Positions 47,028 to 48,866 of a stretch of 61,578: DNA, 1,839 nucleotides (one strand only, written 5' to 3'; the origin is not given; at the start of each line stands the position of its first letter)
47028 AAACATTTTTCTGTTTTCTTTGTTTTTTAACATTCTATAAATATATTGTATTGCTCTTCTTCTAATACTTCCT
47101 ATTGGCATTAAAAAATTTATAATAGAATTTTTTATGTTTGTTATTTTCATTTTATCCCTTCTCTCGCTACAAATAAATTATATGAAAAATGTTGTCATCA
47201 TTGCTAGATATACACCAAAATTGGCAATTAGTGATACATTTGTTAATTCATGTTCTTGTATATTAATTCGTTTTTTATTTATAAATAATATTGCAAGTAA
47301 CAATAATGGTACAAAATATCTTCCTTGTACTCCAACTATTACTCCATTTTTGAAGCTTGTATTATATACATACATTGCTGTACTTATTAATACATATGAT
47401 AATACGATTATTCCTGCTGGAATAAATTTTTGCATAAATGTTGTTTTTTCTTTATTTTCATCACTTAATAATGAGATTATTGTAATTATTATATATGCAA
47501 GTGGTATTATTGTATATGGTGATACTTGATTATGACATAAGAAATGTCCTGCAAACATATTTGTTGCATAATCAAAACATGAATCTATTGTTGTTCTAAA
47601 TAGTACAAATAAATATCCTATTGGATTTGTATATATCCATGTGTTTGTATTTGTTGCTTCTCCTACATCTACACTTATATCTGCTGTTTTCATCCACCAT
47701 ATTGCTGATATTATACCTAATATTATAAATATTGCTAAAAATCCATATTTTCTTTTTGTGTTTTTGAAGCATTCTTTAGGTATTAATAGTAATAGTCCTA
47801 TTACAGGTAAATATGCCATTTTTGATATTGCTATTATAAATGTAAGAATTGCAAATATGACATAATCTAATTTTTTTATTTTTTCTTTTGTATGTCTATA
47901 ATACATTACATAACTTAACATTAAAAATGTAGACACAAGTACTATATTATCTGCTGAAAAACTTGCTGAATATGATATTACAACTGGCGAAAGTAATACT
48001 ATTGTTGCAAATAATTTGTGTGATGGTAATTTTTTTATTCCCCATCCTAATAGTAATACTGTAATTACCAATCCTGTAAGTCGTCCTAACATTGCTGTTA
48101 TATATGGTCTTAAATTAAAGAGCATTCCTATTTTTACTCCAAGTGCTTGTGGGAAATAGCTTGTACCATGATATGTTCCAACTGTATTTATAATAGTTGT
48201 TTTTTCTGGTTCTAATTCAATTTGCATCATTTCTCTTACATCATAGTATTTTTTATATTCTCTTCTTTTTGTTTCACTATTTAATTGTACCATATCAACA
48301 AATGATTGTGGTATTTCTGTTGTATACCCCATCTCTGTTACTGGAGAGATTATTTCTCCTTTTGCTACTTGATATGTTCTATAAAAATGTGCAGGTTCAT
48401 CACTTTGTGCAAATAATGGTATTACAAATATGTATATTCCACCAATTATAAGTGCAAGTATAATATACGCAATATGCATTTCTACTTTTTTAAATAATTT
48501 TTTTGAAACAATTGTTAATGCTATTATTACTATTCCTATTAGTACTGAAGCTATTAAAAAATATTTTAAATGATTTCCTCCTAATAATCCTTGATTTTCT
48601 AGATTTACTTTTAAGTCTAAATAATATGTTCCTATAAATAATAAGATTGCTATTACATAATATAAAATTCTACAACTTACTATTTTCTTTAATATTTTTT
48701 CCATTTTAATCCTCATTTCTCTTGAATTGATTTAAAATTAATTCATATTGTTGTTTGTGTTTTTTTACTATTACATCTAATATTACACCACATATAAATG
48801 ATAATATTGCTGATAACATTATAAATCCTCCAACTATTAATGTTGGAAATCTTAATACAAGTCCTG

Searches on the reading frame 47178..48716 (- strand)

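Call 6: search_protein_families(library=pfam, proteins=[window:47178-48716:-], max_evalue=0.01)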
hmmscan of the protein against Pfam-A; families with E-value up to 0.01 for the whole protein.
window:47178-48716:- (512 aa): 2 families
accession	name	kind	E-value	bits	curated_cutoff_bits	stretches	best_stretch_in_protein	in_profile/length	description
PF09913.15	DUF2142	-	9.8e-48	163.3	30.1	1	89-474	1-394/395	Predicted membrane protein (DUF2142)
PF06432.16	GPI2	-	0.002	18.2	24.4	1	235-298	109-170/270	Phosphatidylinositol N-acetylglucosaminyltransferase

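Call 7: search_protein_families(library=ncbifam, proteins=[window:47178-48716:-], max_evalue=0.01)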
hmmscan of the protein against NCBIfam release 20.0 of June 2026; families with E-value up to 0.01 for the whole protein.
window:47178-48716:- (512 aa): 0 families
